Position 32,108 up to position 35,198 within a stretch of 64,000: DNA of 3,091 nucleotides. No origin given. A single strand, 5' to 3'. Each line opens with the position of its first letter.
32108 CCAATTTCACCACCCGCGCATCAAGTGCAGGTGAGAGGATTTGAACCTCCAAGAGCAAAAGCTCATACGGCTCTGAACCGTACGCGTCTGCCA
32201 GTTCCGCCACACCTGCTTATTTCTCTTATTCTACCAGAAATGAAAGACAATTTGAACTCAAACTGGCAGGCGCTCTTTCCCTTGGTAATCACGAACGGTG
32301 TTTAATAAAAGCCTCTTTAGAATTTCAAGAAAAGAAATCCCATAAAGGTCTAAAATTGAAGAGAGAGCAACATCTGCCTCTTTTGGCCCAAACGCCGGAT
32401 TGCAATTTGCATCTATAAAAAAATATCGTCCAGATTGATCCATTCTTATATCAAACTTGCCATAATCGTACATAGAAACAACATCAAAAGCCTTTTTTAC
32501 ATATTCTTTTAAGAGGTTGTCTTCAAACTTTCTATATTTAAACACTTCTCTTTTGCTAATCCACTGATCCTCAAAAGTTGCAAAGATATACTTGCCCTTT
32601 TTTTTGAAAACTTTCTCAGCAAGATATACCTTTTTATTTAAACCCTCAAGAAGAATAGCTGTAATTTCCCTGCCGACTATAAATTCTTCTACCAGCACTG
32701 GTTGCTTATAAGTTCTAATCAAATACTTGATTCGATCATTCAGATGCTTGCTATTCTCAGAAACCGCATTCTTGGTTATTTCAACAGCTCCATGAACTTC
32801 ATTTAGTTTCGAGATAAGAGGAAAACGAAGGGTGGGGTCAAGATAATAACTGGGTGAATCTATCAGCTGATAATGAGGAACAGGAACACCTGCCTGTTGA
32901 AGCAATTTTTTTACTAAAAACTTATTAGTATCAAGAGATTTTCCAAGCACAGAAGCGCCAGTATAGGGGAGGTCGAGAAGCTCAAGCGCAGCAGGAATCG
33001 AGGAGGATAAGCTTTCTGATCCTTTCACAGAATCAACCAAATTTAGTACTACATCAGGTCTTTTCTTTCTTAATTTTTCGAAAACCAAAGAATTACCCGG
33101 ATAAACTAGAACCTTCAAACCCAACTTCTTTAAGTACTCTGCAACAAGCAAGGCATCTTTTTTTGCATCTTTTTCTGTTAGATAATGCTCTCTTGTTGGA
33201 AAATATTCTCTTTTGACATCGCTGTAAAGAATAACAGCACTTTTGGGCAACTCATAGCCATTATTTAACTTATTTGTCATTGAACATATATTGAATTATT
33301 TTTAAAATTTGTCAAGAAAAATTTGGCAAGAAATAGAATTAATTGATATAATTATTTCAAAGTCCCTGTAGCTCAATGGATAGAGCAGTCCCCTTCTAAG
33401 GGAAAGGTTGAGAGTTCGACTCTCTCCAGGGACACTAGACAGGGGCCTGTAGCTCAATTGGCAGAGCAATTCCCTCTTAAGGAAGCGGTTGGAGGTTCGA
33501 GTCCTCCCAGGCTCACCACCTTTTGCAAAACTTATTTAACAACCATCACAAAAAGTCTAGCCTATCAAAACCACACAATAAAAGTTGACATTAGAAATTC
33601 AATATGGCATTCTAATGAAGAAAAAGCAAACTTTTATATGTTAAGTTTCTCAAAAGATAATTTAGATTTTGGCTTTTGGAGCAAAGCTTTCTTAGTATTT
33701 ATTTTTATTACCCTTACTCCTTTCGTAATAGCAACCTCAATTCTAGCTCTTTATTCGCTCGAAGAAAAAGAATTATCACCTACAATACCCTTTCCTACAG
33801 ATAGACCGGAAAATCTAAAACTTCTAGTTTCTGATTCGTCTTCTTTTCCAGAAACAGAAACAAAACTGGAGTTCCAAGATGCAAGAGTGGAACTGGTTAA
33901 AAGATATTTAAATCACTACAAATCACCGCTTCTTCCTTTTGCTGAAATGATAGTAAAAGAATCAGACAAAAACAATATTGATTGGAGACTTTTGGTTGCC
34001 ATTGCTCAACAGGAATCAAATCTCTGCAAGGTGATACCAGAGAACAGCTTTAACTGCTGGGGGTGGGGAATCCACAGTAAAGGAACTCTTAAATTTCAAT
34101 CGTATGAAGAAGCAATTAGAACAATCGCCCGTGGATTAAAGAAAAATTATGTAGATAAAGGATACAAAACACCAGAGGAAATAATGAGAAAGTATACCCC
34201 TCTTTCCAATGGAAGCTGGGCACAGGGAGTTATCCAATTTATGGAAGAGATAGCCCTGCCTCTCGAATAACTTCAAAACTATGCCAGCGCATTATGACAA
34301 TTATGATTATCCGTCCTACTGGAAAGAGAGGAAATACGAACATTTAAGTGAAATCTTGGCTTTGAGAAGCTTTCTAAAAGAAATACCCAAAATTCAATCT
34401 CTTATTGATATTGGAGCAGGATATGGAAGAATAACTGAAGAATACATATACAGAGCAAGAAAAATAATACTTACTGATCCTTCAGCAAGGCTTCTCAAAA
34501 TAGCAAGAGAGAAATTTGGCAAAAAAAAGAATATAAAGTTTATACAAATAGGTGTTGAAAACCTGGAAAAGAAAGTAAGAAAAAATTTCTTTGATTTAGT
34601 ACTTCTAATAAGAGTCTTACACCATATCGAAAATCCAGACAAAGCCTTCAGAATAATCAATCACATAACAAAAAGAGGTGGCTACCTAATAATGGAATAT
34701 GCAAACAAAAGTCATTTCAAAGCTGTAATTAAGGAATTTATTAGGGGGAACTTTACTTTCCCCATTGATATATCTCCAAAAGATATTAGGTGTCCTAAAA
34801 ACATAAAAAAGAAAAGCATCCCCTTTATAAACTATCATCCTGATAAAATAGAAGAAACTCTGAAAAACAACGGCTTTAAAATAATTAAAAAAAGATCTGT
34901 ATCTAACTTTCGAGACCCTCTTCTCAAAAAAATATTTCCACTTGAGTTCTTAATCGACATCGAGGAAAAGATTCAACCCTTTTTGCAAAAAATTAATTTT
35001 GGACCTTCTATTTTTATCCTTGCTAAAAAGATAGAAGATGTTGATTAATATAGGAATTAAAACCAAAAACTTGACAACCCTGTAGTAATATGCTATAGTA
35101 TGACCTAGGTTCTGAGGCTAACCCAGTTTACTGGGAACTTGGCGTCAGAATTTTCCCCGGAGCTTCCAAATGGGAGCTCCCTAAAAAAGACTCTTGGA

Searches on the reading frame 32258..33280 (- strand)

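Call 7: search_protein_families(library=pfam, proteins=[window:32258-33280:-], max_evalue=0.01)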
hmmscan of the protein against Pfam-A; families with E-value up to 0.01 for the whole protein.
window:32258-33280:- (340 aa): 1 family
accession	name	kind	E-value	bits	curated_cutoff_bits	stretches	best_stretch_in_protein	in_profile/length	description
PF07478.18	Dala_Dala_lig_C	-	5.3e-13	49.4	24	1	126-324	1-202/204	D-ala D-ala ligase C-terminus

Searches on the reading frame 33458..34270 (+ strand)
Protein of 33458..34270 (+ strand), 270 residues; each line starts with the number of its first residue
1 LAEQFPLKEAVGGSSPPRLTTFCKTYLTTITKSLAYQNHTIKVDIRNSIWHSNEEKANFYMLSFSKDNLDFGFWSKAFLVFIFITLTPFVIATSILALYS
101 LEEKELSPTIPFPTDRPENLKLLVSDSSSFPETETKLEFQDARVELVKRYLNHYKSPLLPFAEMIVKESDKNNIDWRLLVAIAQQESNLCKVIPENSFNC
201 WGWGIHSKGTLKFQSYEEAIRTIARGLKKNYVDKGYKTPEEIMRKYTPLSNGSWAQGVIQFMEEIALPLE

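Call 7: search_protein_families(library=pfam, proteins=[window:33458-34270:+], max_evalue=0.01)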
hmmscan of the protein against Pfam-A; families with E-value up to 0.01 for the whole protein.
window:33458-34270:+ (270 aa): 2 families
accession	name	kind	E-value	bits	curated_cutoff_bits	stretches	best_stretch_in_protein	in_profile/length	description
PF01464.25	SLT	-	0.0034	17.4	21.3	1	164-189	2-27/117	Transglycosylase SLT domain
PF01832.25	Glucosaminidase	-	0.0071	17.4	30.2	0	163-266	2-122/123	Mannosyl-glycoprotein endo-beta-N-acetylglucosaminidase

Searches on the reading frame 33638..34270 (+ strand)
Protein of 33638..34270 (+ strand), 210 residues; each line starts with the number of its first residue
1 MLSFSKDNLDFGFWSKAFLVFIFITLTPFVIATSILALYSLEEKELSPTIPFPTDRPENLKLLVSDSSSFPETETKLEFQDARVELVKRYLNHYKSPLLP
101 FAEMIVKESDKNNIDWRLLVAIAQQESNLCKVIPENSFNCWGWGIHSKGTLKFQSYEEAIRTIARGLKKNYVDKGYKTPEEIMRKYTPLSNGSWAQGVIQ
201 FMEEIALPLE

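Call 54: search_protein_families(library=ncbifam, proteins=[window:33638-34270:+], max_evalue=0.01)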
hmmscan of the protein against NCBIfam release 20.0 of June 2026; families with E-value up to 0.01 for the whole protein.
window:33638-34270:+ (210 aa): 1 family
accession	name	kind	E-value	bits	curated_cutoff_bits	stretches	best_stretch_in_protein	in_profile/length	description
NF008112.0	PRK10859.1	equivalog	0.0008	18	354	1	87-128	276-315/483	membrane-bound lytic murein transglycosylase MltF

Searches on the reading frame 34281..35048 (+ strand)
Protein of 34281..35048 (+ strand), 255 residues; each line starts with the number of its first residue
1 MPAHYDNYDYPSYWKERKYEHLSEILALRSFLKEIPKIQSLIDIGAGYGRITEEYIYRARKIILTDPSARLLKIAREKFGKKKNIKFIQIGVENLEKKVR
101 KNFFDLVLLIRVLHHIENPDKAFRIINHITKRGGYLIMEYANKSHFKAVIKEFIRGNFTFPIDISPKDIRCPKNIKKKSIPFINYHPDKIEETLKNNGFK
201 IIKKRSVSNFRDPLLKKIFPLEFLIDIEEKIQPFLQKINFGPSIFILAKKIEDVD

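Call 7: search_protein_families(library=pfam, proteins=[window:34281-35048:+], max_evalue=0.01)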
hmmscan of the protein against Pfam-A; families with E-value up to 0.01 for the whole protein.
window:34281-35048:+ (255 aa): 11 families
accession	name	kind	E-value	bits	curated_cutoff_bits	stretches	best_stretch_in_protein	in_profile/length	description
PF08241.18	Methyltransf_11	-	1.1e-18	68.1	21.2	1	42-138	1-95/95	Methyltransferase domain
PF13847.12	Methyltransf_31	-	1.1e-15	58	27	1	40-149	6-121/145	Methyltransferase domain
PF13489.12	Methyltransf_23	-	2.4e-15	57.1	27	1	13-203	1-163/164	Methyltransferase domain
PF13649.12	Methyltransf_25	-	3.2e-14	53.8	27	1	42-134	2-97/97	Methyltransferase domain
PF08242.18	Methyltransf_12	-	3.9e-14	53.6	30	1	42-136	1-98/98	Methyltransferase domain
PF05891.18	Methyltransf_PK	-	4.5e-06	26.8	27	1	35-120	53-139/218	AdoMet dependent proline di-methyltransferase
PF00398.26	RrnaAD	-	3.8e-05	23.3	24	1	37-146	30-125/263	Ribosomal RNA adenine dimethylase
PF05175.20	MTS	-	5.6e-05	23.3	23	1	31-109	23-104/170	Methyltransferase small domain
PF01209.24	Ubie_methyltran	-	8.9e-05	22.4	20.1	1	39-140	49-154/233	ubiE/COQ5 methyltransferase family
PF08003.17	Methyltransf_9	-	0.00069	19.1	23.8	1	39-139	117-218/315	Protein of unknown function (DUF1698)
PF02353.26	CMAS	-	0.0056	16.5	27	1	39-156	64-182/273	Mycolic acid cyclopropane synthetase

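Call 54: search_protein_families(library=ncbifam, proteins=[window:34281-35048:+], max_evalue=0.01)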
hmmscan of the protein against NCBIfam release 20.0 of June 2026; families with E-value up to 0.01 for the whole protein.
window:34281-35048:+ (255 aa): 25 families
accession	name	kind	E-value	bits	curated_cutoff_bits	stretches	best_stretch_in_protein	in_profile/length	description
NF008264.0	PRK11036.1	equivalog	2.5e-17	63.2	366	1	31-250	37-254/261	tRNA uridine 5-oxyacetic acid(34) methyltransferase CmoM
TIGR01983.1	UbiG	equivalog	9.5e-12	44.7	102.95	1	39-145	51-158/228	bifunctional 2-polyprenyl-6-hydroxyphenol methylase/3-demethylubiquinol 3-O-methyltransferase UbiG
NF043040.1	corrin_prot_MT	hypoth_equivalog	5.9e-11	42.2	180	1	36-155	39-166/216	corrinoid protein-associated methyltransferase CpaM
TIGR01934.1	MenG_MenH_UbiE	subfamily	3.1e-10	39.8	158.35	1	29-145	38-149/223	ubiquinone/menaquinone biosynthesis methyltransferase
NF001244.0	PRK00216.1-5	equivalog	9.2e-10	38.2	216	1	39-149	50-163/236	bifunctional demethylmenaquinone methyltransferase/2-methoxy-6-polyprenyl-1,4-benzoquinol methylase UbiE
TIGR02072.1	BioC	equivalog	1.6e-09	37.9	184.95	1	28-141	23-135/244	malonyl-ACP O-methyltransferase BioC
TIGR02021.1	BchM-ChlM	equivalog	2.2e-08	33.8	158.9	1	34-209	51-208/218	magnesium protoporphyrin IX methyltransferase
NF011650.0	PRK15068.1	equivalog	7.5e-08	31.6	209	1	39-139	124-226/324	tRNA 5-methoxyuridine(34)/uridine 5-oxyacetic acid(34) synthase CmoB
NF045667.1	MTase_DVU1556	equivalog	2.8e-07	30.2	155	1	35-202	20-163/213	DVU_1556 family methyltransferase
NF001240.0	PRK00216.1-1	equivalog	4.6e-07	29.1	378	1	38-153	64-183/251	bifunctional demethylmenaquinone methyltransferase/2-methoxy-6-polyprenyl-1,4-benzoquinol methylase UbiE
TIGR00452.1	TIGR00452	equivalog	5e-07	28.8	275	1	39-139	119-220/316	tRNA 5-methoxyuridine(34)/uridine 5-oxyacetic acid(34) synthase CmoB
TIGR04345.1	ovoA_Cterm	equivalog_domain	8.6e-07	28.7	170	1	81-145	114-176/242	putative 4-mercaptohistidine N1-methyltransferase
NF001241.0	PRK00216.1-2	equivalog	3.4e-05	23.6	327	1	38-153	52-165/231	demethylmenaquinone methyltransferase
TIGR03587.1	Pse_Me-ase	hypoth_equivalog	4.4e-05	23.7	112.05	1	24-145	30-148/204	pseudaminic acid biosynthesis-associated methylase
TIGR00537.1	hemK_rel_arch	hypoth_equivalog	7.2e-05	22.6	87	1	23-110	6-89/179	HemK2/MTQ2 family protein methyltransferase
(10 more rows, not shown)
